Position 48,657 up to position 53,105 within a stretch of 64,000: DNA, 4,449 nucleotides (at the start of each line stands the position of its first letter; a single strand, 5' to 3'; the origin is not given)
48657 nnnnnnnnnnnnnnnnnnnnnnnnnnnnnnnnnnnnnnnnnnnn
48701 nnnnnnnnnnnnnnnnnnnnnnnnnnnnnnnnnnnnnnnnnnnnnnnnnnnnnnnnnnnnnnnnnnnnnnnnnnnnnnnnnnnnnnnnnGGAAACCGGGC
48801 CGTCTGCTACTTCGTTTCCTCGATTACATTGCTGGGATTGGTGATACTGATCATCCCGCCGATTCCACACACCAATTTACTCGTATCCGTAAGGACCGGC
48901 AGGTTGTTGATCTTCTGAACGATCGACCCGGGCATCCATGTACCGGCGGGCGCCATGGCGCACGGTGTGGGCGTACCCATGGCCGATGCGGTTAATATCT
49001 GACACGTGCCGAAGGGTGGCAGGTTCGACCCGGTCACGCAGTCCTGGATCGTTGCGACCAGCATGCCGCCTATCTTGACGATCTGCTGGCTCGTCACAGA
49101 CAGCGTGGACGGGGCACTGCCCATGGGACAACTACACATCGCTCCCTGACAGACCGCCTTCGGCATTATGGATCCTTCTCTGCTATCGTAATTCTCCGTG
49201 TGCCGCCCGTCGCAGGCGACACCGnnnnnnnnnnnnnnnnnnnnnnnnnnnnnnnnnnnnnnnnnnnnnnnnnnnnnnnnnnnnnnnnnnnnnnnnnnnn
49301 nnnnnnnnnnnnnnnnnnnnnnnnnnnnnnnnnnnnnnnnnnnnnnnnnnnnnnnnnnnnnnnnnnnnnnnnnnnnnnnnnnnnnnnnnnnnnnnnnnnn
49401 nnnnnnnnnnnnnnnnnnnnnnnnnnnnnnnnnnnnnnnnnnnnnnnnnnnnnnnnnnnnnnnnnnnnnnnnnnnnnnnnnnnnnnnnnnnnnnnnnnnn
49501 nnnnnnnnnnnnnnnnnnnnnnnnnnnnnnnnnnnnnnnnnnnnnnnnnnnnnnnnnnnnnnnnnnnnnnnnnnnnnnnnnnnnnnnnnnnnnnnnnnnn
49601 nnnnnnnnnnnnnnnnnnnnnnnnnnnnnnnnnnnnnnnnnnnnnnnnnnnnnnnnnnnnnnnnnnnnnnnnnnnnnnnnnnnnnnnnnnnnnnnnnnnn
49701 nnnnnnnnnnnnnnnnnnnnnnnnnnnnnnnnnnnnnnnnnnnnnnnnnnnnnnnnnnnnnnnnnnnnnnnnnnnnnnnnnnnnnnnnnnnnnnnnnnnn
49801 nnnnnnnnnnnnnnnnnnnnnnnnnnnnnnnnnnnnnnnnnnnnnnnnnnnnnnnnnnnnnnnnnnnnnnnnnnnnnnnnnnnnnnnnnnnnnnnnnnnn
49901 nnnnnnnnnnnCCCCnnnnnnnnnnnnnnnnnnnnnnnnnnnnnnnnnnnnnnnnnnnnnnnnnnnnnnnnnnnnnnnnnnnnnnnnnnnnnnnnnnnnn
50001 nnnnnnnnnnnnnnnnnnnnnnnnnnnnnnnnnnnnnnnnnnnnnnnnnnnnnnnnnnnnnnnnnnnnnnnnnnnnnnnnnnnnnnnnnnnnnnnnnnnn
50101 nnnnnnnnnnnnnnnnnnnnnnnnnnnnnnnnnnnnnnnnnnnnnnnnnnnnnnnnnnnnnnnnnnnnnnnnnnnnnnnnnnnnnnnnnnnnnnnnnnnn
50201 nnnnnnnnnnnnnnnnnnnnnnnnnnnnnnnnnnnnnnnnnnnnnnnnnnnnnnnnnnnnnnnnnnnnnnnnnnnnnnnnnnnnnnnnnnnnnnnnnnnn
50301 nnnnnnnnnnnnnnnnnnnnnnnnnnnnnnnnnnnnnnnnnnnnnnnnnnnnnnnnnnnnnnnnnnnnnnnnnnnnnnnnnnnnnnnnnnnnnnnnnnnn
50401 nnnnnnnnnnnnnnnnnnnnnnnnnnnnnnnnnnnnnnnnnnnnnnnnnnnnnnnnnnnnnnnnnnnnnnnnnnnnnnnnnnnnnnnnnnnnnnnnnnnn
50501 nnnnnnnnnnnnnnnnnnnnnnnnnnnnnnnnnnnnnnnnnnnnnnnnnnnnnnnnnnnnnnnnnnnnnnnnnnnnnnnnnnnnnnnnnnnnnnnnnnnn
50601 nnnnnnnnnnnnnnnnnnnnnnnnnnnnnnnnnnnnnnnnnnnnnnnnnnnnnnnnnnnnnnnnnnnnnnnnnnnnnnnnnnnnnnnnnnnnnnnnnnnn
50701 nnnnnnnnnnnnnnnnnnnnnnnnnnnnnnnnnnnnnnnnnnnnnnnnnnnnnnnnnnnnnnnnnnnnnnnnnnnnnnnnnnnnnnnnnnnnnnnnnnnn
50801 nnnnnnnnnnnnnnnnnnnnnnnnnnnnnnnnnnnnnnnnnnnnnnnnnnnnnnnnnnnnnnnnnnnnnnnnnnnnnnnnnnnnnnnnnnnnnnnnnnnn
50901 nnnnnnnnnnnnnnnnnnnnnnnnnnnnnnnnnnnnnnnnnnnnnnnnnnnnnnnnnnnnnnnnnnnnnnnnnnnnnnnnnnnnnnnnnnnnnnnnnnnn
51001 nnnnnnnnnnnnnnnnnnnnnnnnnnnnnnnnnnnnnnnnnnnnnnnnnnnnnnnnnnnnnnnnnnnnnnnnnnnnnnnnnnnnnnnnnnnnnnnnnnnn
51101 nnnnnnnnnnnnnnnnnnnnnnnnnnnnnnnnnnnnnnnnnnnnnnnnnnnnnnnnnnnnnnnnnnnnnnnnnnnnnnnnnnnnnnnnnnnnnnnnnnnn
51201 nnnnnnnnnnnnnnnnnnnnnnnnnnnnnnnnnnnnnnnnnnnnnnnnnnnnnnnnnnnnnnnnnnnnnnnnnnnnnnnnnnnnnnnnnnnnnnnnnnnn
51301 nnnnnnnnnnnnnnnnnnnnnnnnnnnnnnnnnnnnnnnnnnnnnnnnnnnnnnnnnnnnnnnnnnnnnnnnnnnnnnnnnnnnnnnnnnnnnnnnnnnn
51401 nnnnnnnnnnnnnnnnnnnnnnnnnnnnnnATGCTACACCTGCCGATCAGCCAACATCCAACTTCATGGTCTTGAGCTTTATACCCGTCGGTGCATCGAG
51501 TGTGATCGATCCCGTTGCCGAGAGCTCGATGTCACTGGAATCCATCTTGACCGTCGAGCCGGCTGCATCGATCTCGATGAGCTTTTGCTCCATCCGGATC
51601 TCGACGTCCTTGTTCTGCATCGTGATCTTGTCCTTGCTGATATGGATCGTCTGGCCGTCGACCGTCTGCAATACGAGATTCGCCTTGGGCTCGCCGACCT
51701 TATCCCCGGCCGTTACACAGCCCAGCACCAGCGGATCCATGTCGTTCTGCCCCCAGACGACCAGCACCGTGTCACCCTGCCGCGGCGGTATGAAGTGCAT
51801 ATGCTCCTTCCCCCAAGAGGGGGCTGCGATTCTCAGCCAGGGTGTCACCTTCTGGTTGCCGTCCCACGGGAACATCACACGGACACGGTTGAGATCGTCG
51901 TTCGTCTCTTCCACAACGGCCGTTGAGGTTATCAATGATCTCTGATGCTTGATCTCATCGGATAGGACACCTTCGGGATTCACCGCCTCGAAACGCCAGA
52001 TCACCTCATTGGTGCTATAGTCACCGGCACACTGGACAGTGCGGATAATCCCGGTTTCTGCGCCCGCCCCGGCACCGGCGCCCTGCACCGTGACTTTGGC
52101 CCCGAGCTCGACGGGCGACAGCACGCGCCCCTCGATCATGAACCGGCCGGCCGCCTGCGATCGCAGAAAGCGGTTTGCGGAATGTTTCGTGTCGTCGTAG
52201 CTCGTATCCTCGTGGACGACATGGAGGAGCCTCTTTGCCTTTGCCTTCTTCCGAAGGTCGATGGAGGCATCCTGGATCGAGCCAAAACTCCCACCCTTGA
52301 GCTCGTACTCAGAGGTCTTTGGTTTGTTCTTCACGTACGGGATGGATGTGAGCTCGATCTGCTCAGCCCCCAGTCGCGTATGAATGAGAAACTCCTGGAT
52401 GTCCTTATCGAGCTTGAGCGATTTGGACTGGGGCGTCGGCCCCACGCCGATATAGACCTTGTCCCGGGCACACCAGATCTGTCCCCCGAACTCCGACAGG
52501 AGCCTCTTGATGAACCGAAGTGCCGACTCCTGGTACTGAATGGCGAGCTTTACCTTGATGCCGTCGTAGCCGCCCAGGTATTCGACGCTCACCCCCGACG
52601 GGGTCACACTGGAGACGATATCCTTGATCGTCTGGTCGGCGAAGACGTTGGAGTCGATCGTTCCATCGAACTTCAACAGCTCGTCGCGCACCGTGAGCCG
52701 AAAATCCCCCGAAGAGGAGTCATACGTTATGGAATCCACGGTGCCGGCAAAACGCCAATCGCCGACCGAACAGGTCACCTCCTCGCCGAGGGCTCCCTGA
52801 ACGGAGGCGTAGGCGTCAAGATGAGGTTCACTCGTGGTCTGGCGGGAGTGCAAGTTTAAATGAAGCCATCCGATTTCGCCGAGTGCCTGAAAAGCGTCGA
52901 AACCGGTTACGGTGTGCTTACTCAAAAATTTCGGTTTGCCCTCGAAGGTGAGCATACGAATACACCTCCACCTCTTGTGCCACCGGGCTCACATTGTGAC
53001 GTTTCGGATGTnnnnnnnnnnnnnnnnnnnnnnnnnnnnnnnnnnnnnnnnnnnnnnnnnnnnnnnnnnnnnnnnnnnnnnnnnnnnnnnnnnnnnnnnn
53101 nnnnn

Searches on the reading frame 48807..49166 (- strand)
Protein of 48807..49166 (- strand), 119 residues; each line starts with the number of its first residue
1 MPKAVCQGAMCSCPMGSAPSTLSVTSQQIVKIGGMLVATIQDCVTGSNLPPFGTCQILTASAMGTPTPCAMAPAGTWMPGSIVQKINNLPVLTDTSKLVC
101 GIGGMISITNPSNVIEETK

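Call 3: search_protein_families(library=pfam, proteins=[window:48807-49166:-], max_evalue=0.1)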
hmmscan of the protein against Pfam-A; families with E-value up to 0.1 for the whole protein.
window:48807-49166:- (119 aa): 2 families
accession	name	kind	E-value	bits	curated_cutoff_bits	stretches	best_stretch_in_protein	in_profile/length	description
PF14107.11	DUF4280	-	3.3e-24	86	26.3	1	5-111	1-107/109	Domain of unknown function (DUF4280)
PF05488.18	PAAR_motif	-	0.044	14.4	27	0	4-44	25-62/70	PAAR motif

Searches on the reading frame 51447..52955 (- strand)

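Call 62: search_protein_families(library=pfam, proteins=[window:51447-52955:-], max_evalue=0.001)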
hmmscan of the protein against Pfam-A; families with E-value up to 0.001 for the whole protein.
window:51447-52955:- (502 aa): 2 families
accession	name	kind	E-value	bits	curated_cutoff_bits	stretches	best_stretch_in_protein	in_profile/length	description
PF05954.17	Phage_GPD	-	5.9e-11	42.5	30.1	1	54-161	25-143/305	Phage tail baseplate hub (GPD)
PF04717.18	Phage_base_V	-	2.5e-09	37.8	23.8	1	346-413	3-73/75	Type VI secretion system/phage-baseplate injector OB domain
